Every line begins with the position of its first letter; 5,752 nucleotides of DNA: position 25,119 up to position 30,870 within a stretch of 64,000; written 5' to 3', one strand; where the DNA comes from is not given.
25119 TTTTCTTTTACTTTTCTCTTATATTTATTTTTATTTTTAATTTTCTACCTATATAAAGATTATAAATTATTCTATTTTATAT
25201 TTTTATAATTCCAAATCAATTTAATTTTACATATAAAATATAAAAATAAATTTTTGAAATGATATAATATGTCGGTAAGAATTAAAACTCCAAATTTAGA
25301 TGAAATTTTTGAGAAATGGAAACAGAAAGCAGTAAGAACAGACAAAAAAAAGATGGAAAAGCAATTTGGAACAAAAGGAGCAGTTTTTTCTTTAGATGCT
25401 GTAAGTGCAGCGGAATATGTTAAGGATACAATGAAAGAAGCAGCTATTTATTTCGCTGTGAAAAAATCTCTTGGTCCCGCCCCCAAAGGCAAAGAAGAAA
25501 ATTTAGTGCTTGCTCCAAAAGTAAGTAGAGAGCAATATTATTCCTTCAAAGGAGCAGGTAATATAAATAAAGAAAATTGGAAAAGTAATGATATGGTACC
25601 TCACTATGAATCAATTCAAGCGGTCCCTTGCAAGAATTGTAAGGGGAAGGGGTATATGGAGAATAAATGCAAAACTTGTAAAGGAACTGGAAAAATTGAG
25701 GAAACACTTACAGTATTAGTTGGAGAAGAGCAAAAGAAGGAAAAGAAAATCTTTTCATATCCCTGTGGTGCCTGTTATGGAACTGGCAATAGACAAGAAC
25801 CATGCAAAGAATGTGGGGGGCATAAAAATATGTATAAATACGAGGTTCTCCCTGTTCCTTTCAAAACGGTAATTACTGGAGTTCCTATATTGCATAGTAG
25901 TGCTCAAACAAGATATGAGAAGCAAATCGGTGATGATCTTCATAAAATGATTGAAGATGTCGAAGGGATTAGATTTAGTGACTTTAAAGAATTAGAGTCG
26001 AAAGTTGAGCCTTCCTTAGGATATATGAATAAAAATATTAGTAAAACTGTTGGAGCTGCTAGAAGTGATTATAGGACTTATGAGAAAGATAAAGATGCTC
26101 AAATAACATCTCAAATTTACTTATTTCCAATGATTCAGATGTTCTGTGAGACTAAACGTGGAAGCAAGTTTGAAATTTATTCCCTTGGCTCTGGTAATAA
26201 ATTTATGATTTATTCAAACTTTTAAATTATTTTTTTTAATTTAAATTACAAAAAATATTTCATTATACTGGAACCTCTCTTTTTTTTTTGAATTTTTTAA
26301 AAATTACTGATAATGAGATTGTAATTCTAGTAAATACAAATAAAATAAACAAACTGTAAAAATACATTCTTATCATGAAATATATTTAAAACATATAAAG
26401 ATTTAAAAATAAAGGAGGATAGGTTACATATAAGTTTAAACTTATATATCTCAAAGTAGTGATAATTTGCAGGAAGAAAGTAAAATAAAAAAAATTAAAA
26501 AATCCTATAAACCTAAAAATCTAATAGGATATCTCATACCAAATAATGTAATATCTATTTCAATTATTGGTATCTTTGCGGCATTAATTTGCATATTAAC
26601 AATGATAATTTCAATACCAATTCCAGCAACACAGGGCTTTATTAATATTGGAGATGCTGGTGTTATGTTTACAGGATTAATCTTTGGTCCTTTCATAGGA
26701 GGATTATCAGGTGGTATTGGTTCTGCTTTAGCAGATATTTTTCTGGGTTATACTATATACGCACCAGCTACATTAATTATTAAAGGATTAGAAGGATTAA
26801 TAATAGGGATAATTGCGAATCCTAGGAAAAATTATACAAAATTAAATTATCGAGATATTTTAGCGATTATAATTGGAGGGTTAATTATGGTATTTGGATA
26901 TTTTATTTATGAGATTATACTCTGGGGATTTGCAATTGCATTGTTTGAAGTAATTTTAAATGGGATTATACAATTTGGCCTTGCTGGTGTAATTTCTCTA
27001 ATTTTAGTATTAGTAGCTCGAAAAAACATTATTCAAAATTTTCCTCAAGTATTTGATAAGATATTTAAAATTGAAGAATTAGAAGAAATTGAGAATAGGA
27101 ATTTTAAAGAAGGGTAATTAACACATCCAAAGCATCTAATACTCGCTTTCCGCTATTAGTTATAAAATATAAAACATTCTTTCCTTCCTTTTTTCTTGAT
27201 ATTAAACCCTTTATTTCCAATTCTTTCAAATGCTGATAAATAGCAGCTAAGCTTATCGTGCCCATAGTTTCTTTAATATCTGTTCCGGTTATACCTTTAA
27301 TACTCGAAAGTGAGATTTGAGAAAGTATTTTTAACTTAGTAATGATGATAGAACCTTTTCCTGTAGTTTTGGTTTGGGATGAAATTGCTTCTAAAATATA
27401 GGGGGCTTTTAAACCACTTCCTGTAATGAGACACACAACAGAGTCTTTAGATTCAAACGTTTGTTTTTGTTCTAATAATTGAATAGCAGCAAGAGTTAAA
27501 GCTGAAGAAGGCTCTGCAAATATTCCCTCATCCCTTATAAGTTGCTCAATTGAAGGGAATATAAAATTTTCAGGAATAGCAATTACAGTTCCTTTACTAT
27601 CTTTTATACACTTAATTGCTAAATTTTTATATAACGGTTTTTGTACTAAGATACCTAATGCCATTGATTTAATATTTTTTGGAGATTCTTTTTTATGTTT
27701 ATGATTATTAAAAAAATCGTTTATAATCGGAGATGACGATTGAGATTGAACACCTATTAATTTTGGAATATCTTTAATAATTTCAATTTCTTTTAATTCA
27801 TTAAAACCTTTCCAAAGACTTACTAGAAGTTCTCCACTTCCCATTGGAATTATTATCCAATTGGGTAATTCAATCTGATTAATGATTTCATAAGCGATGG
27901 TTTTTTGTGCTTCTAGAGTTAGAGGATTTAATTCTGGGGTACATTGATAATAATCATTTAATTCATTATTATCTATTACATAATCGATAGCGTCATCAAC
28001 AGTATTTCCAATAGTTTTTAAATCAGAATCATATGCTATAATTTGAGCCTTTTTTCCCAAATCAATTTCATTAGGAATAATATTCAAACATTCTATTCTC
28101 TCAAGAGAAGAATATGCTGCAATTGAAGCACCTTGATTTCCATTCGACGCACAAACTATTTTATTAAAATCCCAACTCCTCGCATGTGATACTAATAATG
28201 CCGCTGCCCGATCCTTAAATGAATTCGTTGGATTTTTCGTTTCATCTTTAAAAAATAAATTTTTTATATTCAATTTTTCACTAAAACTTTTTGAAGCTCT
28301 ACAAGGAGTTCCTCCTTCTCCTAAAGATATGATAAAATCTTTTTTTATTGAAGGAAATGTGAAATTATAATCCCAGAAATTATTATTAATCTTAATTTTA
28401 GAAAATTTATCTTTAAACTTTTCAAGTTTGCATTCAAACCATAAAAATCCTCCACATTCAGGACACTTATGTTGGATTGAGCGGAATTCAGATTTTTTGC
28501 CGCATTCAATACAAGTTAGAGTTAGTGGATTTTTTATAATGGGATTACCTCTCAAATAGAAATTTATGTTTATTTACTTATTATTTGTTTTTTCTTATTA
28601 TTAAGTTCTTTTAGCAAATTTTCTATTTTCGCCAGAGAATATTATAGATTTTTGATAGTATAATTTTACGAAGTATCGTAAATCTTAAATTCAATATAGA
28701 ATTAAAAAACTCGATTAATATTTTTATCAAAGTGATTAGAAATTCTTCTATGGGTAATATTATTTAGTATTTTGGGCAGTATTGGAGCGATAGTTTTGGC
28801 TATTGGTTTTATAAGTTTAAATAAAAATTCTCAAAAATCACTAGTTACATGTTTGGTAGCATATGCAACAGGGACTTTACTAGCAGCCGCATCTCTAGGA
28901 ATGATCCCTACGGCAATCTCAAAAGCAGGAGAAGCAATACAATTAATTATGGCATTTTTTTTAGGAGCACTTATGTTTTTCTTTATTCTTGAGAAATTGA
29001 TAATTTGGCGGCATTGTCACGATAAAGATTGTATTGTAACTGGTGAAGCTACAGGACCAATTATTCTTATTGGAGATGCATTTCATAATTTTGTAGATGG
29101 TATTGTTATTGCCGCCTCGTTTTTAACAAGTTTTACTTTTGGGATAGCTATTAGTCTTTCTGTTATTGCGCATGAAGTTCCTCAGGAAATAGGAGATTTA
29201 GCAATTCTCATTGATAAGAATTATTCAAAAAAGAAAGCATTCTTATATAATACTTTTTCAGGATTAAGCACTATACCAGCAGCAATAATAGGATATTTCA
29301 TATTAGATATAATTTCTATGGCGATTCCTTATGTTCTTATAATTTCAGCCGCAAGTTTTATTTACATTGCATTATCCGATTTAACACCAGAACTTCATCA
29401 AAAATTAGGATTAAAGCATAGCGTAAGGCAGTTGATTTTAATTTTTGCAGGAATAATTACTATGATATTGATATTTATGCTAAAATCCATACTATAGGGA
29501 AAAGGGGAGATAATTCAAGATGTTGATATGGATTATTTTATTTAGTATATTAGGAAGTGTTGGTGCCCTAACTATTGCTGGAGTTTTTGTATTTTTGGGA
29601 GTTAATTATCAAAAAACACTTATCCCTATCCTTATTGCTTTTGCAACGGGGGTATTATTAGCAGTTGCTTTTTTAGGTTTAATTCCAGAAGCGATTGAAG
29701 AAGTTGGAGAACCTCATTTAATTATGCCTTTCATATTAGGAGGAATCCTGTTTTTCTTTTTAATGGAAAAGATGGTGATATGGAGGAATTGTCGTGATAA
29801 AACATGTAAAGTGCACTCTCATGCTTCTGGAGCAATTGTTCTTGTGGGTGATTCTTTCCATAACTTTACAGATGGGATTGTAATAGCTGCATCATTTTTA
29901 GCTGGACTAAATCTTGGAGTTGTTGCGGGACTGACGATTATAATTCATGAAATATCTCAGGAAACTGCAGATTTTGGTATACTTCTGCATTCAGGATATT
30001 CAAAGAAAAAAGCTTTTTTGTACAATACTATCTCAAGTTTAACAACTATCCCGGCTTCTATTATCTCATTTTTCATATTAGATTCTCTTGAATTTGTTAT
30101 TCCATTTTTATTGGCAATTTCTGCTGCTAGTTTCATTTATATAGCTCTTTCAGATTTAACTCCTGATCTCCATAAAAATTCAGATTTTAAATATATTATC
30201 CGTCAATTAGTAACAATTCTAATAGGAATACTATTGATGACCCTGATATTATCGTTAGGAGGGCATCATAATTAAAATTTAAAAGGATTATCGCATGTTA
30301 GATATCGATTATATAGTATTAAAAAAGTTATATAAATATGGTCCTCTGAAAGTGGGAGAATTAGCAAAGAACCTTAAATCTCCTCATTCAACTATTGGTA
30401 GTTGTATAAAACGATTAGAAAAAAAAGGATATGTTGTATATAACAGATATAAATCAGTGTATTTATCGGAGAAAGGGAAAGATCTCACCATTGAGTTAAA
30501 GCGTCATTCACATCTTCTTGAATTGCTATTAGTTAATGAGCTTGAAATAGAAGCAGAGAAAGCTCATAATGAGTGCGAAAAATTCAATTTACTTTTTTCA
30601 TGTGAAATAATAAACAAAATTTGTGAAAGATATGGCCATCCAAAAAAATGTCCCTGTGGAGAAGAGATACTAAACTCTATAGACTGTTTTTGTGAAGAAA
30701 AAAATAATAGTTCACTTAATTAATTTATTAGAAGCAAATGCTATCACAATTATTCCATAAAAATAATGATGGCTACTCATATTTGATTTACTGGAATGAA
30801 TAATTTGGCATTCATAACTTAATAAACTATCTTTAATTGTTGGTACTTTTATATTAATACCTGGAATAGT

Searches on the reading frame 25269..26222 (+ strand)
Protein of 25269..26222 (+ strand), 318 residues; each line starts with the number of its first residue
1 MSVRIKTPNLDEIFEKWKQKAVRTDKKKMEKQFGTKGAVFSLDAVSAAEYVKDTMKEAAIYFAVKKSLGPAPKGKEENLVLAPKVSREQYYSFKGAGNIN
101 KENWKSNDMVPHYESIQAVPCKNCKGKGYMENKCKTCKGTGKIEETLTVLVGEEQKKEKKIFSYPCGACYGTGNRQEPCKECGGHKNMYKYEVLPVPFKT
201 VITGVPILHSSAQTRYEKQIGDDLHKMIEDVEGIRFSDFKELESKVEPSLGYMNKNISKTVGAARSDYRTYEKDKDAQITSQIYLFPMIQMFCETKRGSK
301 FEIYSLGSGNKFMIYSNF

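Call 31: search_protein_families(library=pfam, proteins=[window:25269-26222:+], max_evalue=0.001)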
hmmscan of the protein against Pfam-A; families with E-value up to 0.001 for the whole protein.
window:25269-26222:+ (318 aa): 1 family
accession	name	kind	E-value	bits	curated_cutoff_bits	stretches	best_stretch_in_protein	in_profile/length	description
PF00684.25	DnaJ_CXXCXGXG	-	5.5e-06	27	32.7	1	121-186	1-65/65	DnaJ central domain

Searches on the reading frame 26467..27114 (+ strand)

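Call 31: search_protein_families(library=pfam, proteins=[window:26467-27114:+], max_evalue=0.001)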
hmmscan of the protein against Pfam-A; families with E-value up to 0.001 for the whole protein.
window:26467-27114:+ (216 aa): 2 families
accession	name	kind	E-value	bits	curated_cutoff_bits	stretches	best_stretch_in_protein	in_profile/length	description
PF07155.17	ECF-ribofla_trS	-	5.3e-37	127.9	26.7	1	27-183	3-169/172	ECF-type riboflavin transporter, S component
PF12822.12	ECF_trnsprt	-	8.2e-09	36.1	30.7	1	32-181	4-169/169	ECF transporter, substrate-specific component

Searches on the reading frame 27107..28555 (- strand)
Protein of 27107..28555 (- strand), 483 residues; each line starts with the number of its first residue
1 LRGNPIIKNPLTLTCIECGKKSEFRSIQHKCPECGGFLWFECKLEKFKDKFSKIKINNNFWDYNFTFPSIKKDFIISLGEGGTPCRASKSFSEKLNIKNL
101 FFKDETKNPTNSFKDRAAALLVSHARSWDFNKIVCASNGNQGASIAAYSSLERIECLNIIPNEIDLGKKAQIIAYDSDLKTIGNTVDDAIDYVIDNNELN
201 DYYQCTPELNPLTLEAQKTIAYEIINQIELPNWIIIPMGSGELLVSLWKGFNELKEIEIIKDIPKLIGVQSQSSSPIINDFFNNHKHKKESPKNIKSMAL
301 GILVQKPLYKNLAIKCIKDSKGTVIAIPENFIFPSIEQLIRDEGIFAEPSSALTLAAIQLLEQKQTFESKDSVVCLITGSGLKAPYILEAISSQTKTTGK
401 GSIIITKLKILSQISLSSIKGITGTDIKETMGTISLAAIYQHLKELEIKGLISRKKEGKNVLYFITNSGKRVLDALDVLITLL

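Call 31: search_protein_families(library=pfam, proteins=[window:27107-28555:-], max_evalue=0.001)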
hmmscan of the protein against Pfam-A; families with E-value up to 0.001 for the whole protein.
window:27107-28555:- (483 aa): 3 families
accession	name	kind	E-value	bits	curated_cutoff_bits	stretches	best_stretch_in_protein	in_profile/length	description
PF00291.31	PALP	-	8.1e-61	206.4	35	1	76-379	1-295/295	Pyridoxal-phosphate dependent enzyme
PF01638.23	HxlR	-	0.00017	21.8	20.8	1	425-480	22-80/91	HxlR-like helix-turn-helix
PF03551.20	PadR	-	0.00036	20.9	27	0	427-474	19-74/75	Transcriptional regulator PadR-like family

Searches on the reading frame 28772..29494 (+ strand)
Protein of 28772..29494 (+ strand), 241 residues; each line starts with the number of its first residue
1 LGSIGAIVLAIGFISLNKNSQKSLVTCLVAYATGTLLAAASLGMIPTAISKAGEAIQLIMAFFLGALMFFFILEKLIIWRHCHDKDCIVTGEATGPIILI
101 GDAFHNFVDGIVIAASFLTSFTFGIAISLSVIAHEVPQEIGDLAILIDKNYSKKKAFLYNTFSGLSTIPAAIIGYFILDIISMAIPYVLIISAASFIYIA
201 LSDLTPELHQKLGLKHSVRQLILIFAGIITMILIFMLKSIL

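Call 32: search_protein_families(library=pfam, proteins=[window:28772-29494:+], max_evalue=0.001)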
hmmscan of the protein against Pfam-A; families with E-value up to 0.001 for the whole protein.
window:28772-29494:+ (241 aa): 1 family
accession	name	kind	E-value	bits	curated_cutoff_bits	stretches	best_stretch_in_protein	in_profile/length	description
PF02535.28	Zip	-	4.9e-31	108.6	35.1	2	91-234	174-322/323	ZIP Zinc transporter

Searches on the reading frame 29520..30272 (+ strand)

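Call 32: search_protein_families(library=pfam, proteins=[window:29520-30272:+], max_evalue=0.001)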
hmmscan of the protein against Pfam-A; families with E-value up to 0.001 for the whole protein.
window:29520-30272:+ (251 aa): 1 family
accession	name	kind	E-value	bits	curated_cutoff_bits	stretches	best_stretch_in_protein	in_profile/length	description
PF02535.28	Zip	-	5.1e-37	128.2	35.1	2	100-243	174-322/323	ZIP Zinc transporter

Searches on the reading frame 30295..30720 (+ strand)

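Call 32: search_protein_families(library=pfam, proteins=[window:30295-30720:+], max_evalue=0.001)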
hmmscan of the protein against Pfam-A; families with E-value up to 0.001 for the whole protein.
window:30295-30720:+ (142 aa): 8 families
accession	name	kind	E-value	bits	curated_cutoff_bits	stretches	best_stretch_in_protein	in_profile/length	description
PF02742.21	Fe_dep_repr_C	-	3.8e-14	52.9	27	1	59-126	2-69/70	Iron dependent repressor, metal binding and dimerisation domain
PF01047.28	MarR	-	2.7e-07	30.8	24.6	1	8-47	8-47/59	MarR family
PF01325.25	Fe_dep_repress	-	8.9e-06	26.3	26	1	16-54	21-59/60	Iron dependent repressor, N-terminal DNA binding domain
PF01978.25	TrmB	-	9.7e-06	25.8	25.6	1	8-48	13-53/68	Sugar-specific transcriptional regulator TrmB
PF12802.13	MarR_2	-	7.6e-05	23.2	27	1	6-48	8-51/61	MarR family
PF13412.12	HTH_24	-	0.00015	21.7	21.9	1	3-47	3-47/48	Winged helix-turn-helix DNA-binding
PF01022.26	HTH_5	-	0.00026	21.2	22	1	8-47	7-45/47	Bacterial regulatory protein, arsR family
PF03965.22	Penicillinase_R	-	0.00058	20.6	22.6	1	7-54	7-58/115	Penicillinase repressor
